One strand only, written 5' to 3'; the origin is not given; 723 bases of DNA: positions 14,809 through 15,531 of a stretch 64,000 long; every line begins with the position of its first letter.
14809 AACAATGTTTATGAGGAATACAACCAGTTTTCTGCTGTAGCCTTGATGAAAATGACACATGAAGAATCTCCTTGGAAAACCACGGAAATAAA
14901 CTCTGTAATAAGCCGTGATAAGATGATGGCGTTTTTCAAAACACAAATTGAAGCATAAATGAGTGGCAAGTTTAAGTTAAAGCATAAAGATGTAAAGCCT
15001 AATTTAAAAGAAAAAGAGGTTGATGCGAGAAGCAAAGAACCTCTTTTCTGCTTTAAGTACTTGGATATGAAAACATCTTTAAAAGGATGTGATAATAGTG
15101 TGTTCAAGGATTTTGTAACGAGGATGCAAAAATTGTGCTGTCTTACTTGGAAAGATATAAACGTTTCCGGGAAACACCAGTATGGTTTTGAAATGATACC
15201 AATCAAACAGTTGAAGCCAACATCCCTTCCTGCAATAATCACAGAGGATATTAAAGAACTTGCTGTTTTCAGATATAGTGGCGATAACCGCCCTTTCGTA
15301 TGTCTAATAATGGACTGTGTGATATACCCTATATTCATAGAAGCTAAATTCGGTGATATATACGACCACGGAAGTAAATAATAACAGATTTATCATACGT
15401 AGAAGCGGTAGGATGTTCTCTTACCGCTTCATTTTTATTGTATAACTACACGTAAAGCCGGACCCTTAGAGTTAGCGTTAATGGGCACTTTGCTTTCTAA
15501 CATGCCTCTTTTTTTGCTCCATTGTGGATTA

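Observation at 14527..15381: Panacea (DUF4065) antitoxin-like gene translationally coupled to an unrecognisable 140-aa partner: candidate novel toxin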

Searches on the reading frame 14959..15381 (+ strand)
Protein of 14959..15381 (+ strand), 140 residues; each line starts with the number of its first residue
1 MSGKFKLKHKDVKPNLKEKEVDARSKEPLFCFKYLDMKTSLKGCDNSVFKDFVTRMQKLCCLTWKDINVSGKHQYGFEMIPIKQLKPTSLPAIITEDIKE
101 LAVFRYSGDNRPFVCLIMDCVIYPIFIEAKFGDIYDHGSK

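Call 3: search_protein_families(library=pfam, proteins=[window:14959-15381:+], max_evalue=1)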
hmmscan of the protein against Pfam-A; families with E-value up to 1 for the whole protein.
window:14959-15381:+ (140 aa): 0 families

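Call 4: search_protein_families(library=padloc, proteins=[window:14959-15381:+], max_evalue=1)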
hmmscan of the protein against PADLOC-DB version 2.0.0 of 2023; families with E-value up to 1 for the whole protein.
window:14959-15381:+ (140 aa): 1 family
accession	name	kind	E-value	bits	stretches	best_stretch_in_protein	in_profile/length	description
PDLC00248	LmuA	-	0.0079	13.4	1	50-102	106-158/359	DUF4297 domain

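Call 5: search_protein_families(library=phrogs, proteins=[window:14959-15381:+], max_evalue=0.1)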
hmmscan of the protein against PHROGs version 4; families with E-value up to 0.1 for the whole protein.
window:14959-15381:+ (140 aa): 2 families
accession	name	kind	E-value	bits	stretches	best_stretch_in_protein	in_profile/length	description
phrog_8366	-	unknown function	1.6e-16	61.7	1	16-137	23-140/140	-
phrog_34873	-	unknown function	0.04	14.2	1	6-67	184-242/284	-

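Call 6: search_protein_families(library=ncbifam, proteins=[window:14959-15381:+], max_evalue=1)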
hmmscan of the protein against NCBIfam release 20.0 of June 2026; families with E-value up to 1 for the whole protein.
window:14959-15381:+ (140 aa): 1 family
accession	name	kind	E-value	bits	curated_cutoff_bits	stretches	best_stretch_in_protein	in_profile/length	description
NF033603.1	mini-MOMP_1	subfamily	0.065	13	75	1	64-83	27-46/63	mini-MOMP protein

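Call 7: find_homologous_proteins(query=window:14959-15381:+, max_evalue=0.001)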
Query window:14959-15381:+ (140 aa): 20 proteins with E <= 0.001 among 25 candidates.
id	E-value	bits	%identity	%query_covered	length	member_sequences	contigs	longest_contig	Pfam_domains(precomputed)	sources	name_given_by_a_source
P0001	3.4e-84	298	92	100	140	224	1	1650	-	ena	-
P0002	8.1e-51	190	67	88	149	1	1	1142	-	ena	-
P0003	6.5e-49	183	91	63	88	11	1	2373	-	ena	-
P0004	1.2e-48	183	56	100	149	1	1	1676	-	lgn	-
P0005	1.9e-46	175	99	56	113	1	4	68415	-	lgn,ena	-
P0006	3.1e-46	175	89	64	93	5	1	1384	-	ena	-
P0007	4.6e-35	139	55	79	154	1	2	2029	-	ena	-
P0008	9.9e-35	137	100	46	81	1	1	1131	-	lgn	-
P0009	1.6e-34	137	52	84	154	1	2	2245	-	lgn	-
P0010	9.9e-30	121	54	81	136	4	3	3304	-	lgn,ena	-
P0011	3.5e-28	116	50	79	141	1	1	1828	-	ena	-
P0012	3.5e-28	116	57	79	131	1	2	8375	-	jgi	jgi:hypothetical protein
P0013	1.3e-27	114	47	92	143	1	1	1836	-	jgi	jgi:hypothetical protein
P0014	3.2e-27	113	47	94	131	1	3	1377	-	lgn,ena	-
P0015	1.2e-26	111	53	79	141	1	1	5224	-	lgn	-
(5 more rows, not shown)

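Call 8: search_solved_structures(query=window:14959-15381:+, max_evalue=10)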
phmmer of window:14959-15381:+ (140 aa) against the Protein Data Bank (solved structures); distinct sequences matched with E-value up to 10: 1.
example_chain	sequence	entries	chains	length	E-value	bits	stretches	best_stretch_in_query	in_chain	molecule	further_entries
7qp0_A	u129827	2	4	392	1.8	11.7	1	20-128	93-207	Metacaspase-1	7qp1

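Call 17: predict_structure(alignment_id=A1)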
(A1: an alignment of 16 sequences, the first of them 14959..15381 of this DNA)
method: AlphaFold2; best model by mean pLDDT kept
length: 140 residues; sequences in the alignment: 16
mean_pLDDT: 78.1   pTM: 0.71
mean pLDDT of the five models: 78.1, 73.1, 71.5, 69.7, 62.4
residues with pLDDT >= 90: 48; 70-90: 61; 50-70: 6; < 50: 25
segments of 3 or more residues with pLDDT < 50: 1-24
pLDDT, mean of each block of 10 residues (from residue 1): 40 37 69 90 84 91 84 81 88 91 86 91 91 73
secondary structure, 60 per line:
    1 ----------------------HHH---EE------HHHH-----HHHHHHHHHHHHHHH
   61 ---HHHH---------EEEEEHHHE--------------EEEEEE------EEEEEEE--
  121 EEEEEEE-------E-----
elements in order: H37-40 H46-60 H64-67 E77-81 E100-105 E112-118 E121-127

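Call 19: search_protein_representatives(alignment_id=A1)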
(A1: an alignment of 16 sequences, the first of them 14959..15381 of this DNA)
Query: 16 sequences, 146 profile positions. Proteins with E-value up to 0.001 (for the whole library): 861; up to 1e-10: 399; up to 1e-30: 40. The best 150 are listed.
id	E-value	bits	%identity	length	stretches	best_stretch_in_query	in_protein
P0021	1.7e-53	196.8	-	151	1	4-146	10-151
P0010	3.4e-49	182.9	-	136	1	13-146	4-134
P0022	4.2e-46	172.8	-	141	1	10-145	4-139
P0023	3.4e-44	166.7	-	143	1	6-145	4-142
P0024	3.2e-43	163.5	-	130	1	29-146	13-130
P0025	2.3e-42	160.7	-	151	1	1-146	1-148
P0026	4.2e-42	159.9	-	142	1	17-146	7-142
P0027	1.3e-41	158.3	-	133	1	29-145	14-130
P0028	4.3e-41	156.6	-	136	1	14-146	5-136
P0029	4.9e-41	156.4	-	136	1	31-146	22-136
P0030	1.6e-40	154.8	-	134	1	26-146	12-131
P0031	5.2e-40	153.1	-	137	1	18-146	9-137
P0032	1.6e-39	151.5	-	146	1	4-146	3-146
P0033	4.3e-39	150.1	-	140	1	17-146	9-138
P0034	5.1e-39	149.9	-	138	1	30-145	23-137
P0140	1.7e-18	83.3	-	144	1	20-145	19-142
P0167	5.6e-17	78.4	-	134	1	23-145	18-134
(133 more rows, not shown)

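Call 20: fold_search(model_id=the predicted structure, library=pdb)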
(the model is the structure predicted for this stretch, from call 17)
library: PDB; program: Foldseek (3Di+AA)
matches with E <= 10: 138; with E <= 0.001: 0
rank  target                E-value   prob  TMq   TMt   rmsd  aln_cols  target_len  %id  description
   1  8yxv_E                1.9e-01  0.51  0.34  0.50   5.7       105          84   13  Toxin-antitoxin complex from Streptococcus pneumoniae (released 2025-04-09)
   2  9lew_B                2.4e-01  0.54  0.36  0.50   5.8       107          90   10  The crystal structure of DinJ-YafQ complex from Vibrio cholerae (released 2025-07-30)
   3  2a6r_C                3.2e-01  0.41  0.35  0.51   5.6       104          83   10  Crystal structure of YoeB under PEG condition (released 2005-08-23)
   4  7awk                  4.1e-01  0.38  0.32  0.36   7.0       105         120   10  Crystal structure of the HigB1 toxin mutant K95A from Mycobacterium tuberculosis (Rv1955) (released 2021-11-24)
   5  1wmi_A                4.4e-01  0.30  0.36  0.50   6.5       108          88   14  Crystal structure of archaeal RelE-RelB complex from Pyrococcus horikoshii OT3 (released 2005-03-15)
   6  2khe_MODEL_1_A        4.7e-01  0.63  0.43  0.63   4.5       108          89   11  Solution Structure of the Bacterial Toxin Rele from Thermus Thermophilus HB8 (released 2010-03-31)
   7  7xbj_B                5.7e-01  0.54  0.41  0.23   5.0       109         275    8  Txp40, an insecticidal toxin protein from Xenorhabdus nematophila (released 2023-03-29)
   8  3g5o_B                6.0e-01  0.30  0.35  0.54   6.3       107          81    7  The crystal structure of the toxin-antitoxin complex RelBE2 (Rv2865-2866) from Mycobacterium tuberculosis (released 2009-04-14)
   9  5ycl_D                6.9e-01  0.15  0.27  0.38   8.1       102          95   12  Crystal structure of HigBA complex from Shigella flexneri (released 2018-09-19)
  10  9g12_B                8.3e-01  0.28  0.34  0.53   6.3       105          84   15  Mycobacterium tuberculosis RelBE1 toxin-antitoxin system; rv1247c (relB1 antitoxin), rv1246c (relE1 toxin) (released 2025-12-17)
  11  7n0j_I                8.9e-01  0.09  0.20  0.27   4.2        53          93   13  Structure of YebY from E. coli K12 (released 2022-03-09)
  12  7bwf_A                1.2e+00  0.20  0.36  0.51   5.9       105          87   13  YoeB-YefM complex from Staphylococcus aureus (released 2020-05-20)
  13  3oei_C                1.2e+00  0.16  0.32  0.47   6.0       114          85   11  Crystal structure of Mycobacterium tuberculosis RelJK (Rv3357-Rv3358-RelBE3) (released 2011-03-16)
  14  2fhz_B                1.3e+00  0.04  0.19  0.24   9.5        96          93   14  Molecular Basis of Inhibition of the Ribonuclease Activity in Colicin E5 by Its Cognate Immunity Protein (released 2006-03-28)
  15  4lsy_A                1.4e+00  0.11  0.29  0.40   6.8       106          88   16  Crystal structure of copper-bound L66S mutant toxin from Helicobacter pylori (released 2014-02-05)
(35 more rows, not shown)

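Call 23: search_solved_structures(query=A2, max_evalue=10, show_alignments=3)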
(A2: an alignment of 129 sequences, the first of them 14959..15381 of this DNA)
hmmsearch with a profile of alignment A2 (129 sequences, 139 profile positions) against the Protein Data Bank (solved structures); distinct sequences matched with E-value up to 10: 1.
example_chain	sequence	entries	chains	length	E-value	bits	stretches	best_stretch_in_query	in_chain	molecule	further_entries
1ki1_B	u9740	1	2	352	0.72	13.2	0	24-65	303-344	intersectin long form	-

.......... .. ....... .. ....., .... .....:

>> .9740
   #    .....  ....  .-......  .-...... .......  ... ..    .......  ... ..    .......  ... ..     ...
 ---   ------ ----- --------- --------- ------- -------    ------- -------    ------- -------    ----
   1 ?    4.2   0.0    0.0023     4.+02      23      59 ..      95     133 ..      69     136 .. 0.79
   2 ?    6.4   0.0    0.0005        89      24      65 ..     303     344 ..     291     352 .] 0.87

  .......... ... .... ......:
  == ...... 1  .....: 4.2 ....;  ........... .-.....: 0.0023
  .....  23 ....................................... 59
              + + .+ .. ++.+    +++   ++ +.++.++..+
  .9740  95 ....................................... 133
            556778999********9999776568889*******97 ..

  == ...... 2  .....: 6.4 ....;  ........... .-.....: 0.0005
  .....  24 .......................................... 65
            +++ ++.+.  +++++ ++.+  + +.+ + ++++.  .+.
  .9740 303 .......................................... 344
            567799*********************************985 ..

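Call 24: search_protein_families(library=pfam, alignment_id=A2, max_evalue=1)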
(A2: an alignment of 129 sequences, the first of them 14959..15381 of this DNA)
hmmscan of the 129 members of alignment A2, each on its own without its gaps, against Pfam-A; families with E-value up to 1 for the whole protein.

A. member 1, window:14959-15381:+ (140 aa): 0 families

B. families by the number of members that match (of 129 scanned): 34 families (the first 25 are shown)
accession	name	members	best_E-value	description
PF23247.1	LRR_RPS2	2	0.014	Plant disease resistance protein RPS2-like, leucine-rich repeats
PF21462.3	PsaS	2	0.13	Ph 6 antigen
PF01815.21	Rop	1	0.002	Rop protein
PF19538.4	DUF6062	1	0.0066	Family of unknown function (DUF6062)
PF19718.4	USP47_C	1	0.008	Ubiquitin carboxyl-terminal hydrolase 47 C-terminal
PF24606.1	CEMIP_beta-hel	1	0.017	CEMIP beta-helix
PF19073.5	DUF5769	1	0.036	Family of unknown function (DUF5769)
PF03271.22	EB1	1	0.044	EB1-like C-terminal motif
PF23752.1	Beta-prop_WDR11_2nd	1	0.046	WDR11 second beta-propeller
PF13704.12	Glyco_tranf_2_4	1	0.052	Glycosyl transferase family 2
PF02801.28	Ketoacyl-synt_C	1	0.052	Beta-ketoacyl synthase, C-terminal domain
PF07447.17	Matrix_Filo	1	0.063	Matrix protein VP40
PF07247.17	AATase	1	0.075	Alcohol acetyltransferase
PF01145.31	Band_7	1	0.075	SPFH domain / Band 7 family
PF00686.25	CBM_20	1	0.077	Starch binding domain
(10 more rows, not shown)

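Call 27: find_related_loci(query=A1, collection=genome_contigs, flank=4000)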
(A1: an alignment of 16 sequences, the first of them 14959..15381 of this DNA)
Query A1 (140 aa) in genome_contigs; peptide patterns used: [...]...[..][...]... (x = any residue, [..] = any of these).
49 stretches matched a pattern; 27 encode a relative of the query (tblastn E <= 1e-3); 27 distinct loci.
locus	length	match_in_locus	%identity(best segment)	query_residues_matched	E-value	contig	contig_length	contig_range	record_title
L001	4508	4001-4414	86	1-138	1e-80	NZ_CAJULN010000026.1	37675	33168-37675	MAG: uncultured Bacteroides sp. isolate MGBC140467, whole genome shotgun sequence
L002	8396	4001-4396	48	1-137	1e-37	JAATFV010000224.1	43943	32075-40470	MAG: Chitinophagales bacterium isolate bin_264 k141_3287406, whole genome shotgun sequence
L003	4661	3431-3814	46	6-138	1e-34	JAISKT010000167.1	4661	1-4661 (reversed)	MAG: Candidatus Symbiothrix sp. isolate Hs463_bin62 k119_891215, whole genome shotgun sequence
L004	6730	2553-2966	44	1-137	6e-33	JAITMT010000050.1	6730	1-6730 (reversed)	MAG: Tannerella sp. isolate Pmx449_bin3 k119_415534, whole genome shotgun sequence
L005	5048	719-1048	53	28-138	1e-32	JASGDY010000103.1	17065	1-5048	MAG: Chitinophagaceae bacterium isolate 5M038 JMF-2106-05-0005A.bin.38_102, whole genome shotgun sequence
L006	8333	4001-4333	49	28-140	2e-32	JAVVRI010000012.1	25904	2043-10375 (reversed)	MAG: Tannerellaceae bacterium isolate CGS10Y1-bin8 NODE_2128_length_25904_cov_8.016326, whole genome shotgun sequence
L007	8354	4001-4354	44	15-138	2e-31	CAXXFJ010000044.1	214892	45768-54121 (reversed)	MAG: Bacteroidales bacterium isolate 02c7b626-391e-4885-bdde-2c12926d4a43 genome assembly, contig: contig_44, whole geno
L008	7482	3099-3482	43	10-137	1e-30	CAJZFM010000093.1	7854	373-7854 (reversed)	MAG TPA_asm: uncultured Capnocytophaga sp. isolate SRR1045097_bin.10_metaWRAP_v1.1_MAG genome assembly, contig: NODE_122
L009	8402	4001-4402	40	1-137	1e-29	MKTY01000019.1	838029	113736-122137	MAG: Sphingobacteriales bacterium 46-32 scnpilot_p_inoc_scaffold_55, whole genome shotgun sequence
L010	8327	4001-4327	49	28-137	7e-30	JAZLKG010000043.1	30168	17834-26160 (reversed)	MAG: Bacteroidales bacterium isolate T1900044960_TA20190018.MAGScoT_cleanbin_000010 SGB_3926_k141_185430, whole genome s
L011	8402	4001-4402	40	1-137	2e-29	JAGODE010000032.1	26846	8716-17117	MAG: Chitinophagaceae bacterium isolate Gw_Bodden_bin_256 Gw_Bodden_2039_length_26846_cov_4.153374, whole genome shotgun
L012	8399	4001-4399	43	3-137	2e-29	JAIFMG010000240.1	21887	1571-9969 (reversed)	MAG: Bacteroidetes bacterium isolate bin_28 scaffold_1989, whole genome shotgun sequence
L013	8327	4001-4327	48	28-137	2e-29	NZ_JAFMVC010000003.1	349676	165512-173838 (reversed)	Carboxylicivirga sp. A043 3_length=349677, whole genome shotgun sequence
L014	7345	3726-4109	46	15-138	6e-29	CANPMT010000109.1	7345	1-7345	MAG TPA_asm: uncultured Porphyromonadaceae bacterium isolate SRR15730522_bin.17_metawrap_v1.3_MAG genome assembly, conti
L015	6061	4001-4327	46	28-137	2e-28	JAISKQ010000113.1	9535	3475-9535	MAG: Prevotella sp. isolate Hs463_bin56 k119_2426897, whole genome shotgun sequence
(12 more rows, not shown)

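Call 37: search_dna_similar(query=window:14959-15381:+, collection=phages, mode=protein, max_evalue=0.001, max_rows=30)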
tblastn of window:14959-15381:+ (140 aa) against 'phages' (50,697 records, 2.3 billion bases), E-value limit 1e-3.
Records with a match: 12; places in all: 12; records where one place covers at least 80% of the query: 12.
Best place of each record, by identity: <60% 12.
By first word of the organism name: Pseudomonas 7; Escherichia 3; Salmonella 2.
By host as written in the record: Pseudomonas aeruginosa 7; Salmonella serovar Haardt 2; Escherichia coli 1; Escherichia coli K88 cvcc83902 1; Escherichia coli APEC DE205B 1.
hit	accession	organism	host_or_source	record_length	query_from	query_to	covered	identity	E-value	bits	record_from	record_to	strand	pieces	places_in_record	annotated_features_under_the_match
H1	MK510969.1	Pseudomonas phage vB_Pae_CF60a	Pseudomonas aeruginosa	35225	3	139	98%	28.2%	3e-7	53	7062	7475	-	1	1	hypothetical protein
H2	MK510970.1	Pseudomonas phage vB_Pae_CF67a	Pseudomonas aeruginosa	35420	3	139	98%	28.2%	3e-7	53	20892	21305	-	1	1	hypothetical protein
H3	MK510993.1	Pseudomonas phage vB_Pae_BR201a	Pseudomonas aeruginosa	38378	3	139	98%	28.2%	3e-7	53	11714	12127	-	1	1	hypothetical protein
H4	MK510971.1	Pseudomonas phage vB_Pae_CF79a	Pseudomonas aeruginosa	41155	3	139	98%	28.2%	3e-7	53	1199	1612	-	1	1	hypothetical protein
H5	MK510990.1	Pseudomonas phage vB_Pae_BR133a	Pseudomonas aeruginosa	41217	3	139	98%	28.2%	3e-7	53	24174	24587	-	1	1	hypothetical protein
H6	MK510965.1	Pseudomonas phage vB_Pae_CF34a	Pseudomonas aeruginosa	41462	3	139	98%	28.2%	3e-7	53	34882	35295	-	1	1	hypothetical protein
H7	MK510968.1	Pseudomonas phage vB_Pae_CF55b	Pseudomonas aeruginosa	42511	3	139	98%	28.2%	3e-7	53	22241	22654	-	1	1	hypothetical protein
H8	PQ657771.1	Escherichia phage EC.P3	Escherichia coli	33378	1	137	98%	24.8%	4e-4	45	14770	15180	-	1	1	hypothetical protein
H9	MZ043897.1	Escherichia phage E212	Escherichia coli K88 cvcc83902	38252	1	137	98%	24.8%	4e-4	45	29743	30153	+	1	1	hypothetical protein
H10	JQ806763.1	Salmonella phage vB_SemP_Emek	Salmonella serovar Haardt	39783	22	137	83%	27.6%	2e-8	57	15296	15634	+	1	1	hypothetical protein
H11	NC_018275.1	Salmonella phage vB_SemP_Emek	Salmonella serovar Haardt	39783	22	137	83%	27.6%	2e-8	57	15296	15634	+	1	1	hypothetical protein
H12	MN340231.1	Escherichia phage phiv205-1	Escherichia coli APEC DE205B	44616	22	137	83%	26.7%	4e-7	53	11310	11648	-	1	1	hypothetical protein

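Call 38: predict_structure(alignment_id=A2)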
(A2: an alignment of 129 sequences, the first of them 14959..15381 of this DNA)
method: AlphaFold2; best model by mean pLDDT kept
length: 140 residues; sequences in the alignment: 129
mean_pLDDT: 90.0   pTM: 0.78
mean pLDDT of the five models: 90.0, 89.8, 89.1, 89.0, 87.9
residues with pLDDT >= 90: 108; 70-90: 12; 50-70: 17; < 50: 3
segments of 3 or more residues with pLDDT < 50: none
pLDDT, mean of each block of 10 residues (from residue 1): 58 68 92 96 91 97 97 97 96 97 95 96 97 84
secondary structure, 60 per line:
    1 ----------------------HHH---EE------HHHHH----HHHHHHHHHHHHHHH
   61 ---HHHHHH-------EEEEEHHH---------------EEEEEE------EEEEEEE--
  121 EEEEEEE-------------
elements in order: H37-41 H46-60 H64-69 E77-81 E100-105 E112-118 E121-127

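Call 39: get_annotated_region(hit=H11, flank=3000)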
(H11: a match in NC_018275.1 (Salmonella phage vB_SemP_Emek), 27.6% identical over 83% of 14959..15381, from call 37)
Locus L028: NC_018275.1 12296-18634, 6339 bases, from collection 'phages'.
description: Salmonella phage vB_SemP_Emek, complete genome.
organism: Salmonella phage vB_SemP_Emek (NCBI taxid 1168548)
taxonomy: Viruses; Duplodnaviria; Heunggongvirae; Uroviricota; Caudoviricetes; Lederbergvirus
host: Salmonella serovar Haardt; source: sewage; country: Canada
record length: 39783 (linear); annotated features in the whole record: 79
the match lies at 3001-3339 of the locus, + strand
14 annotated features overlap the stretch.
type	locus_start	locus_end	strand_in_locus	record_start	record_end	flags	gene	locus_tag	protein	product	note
CDS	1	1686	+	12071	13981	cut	-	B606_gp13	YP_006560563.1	DNA transfer protein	similar to N-terminus of YP_516199.1 phage DNA transfer protein [Sodalis phage phiSG1] and C-terminus of YP_063718.1 ...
CDS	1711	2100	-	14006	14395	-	-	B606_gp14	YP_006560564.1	hypothetical protein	similar to NP_958214.1 gene 38 protein [Enterobacteria phage Sf6]; orf129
CDS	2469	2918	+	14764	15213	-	-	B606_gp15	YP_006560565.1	DUF4065 domain-containing protein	orf149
CDS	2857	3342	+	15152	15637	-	-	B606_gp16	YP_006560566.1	hypothetical protein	orf161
regulatory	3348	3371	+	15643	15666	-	-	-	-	terminator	rho-independent terminator; discovered using MFOLD 3.2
CDS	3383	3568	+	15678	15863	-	-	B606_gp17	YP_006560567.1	hypothetical protein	orf61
CDS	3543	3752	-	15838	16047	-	-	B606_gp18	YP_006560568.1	hypothetical protein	orf69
CDS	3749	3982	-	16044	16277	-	-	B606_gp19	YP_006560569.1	hypothetical protein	orf77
CDS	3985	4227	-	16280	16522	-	mnt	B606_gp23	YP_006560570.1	partition protein ATPase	similar to N-terminus of NP_059641.1 Mnt [Enterobacteria phage P22]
CDS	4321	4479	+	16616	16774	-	arc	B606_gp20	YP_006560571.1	Arc-like repressor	similar to NP_059642.1 Arc [Enterobacteria phage P22]; motifs: pfam03869; transcriptional repressor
CDS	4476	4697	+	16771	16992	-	-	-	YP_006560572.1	hypothetical protein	orf73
CDS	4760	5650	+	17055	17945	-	ant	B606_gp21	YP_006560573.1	KilA-N domain-containing protein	similar to C-terminus of NP_059643.1 Ant [Enterobacteria phage P22] (Defective?); motifs: COG3561, phage anti-repressor ...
regulatory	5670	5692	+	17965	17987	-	-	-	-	terminator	rho-independent terminator; discovered using MFOLD 3.2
CDS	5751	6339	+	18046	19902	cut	-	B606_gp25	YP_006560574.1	tail fiber protein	similar to N-terminus of NP_059644.1 tailspike protein [Enterobacteria phage P22]; motifs: pfam09008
